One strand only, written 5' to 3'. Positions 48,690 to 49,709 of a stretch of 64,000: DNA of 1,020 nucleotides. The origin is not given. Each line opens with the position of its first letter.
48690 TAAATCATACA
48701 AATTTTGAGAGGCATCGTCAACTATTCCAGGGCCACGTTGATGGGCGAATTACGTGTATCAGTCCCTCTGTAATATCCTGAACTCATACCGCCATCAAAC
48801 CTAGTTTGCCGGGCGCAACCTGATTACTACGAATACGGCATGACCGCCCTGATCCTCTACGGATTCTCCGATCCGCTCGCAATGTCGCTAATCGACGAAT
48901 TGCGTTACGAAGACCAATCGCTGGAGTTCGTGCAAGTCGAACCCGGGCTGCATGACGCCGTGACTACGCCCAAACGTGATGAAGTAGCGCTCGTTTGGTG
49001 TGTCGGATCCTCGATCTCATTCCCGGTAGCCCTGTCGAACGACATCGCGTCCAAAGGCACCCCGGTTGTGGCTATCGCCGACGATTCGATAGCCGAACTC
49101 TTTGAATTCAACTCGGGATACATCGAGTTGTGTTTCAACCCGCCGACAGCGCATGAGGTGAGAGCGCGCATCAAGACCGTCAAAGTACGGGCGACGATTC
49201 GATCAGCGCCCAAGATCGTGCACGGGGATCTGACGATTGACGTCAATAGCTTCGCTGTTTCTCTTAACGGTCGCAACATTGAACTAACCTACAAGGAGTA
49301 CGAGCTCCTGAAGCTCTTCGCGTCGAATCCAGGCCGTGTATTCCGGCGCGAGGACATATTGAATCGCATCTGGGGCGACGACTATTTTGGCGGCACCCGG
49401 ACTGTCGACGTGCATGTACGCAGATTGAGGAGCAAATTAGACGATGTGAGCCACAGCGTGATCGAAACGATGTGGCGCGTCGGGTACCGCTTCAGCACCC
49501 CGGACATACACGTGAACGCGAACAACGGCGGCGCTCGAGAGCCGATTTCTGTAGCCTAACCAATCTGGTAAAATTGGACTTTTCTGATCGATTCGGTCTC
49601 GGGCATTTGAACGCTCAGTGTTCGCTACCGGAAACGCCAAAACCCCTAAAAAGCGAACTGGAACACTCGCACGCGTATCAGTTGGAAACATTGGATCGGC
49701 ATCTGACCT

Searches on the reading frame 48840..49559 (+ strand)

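Call 57: search_protein_families(library=pfam, proteins=[window:48840-49559:+], max_evalue=0.01)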
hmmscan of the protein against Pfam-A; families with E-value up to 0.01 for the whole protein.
window:48840-49559:+ (239 aa): 1 family
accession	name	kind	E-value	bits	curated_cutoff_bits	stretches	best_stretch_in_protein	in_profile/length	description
PF00486.34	Trans_reg_C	-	1e-27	96.4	26.2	1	144-218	1-77/77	Transcriptional regulatory protein, C terminal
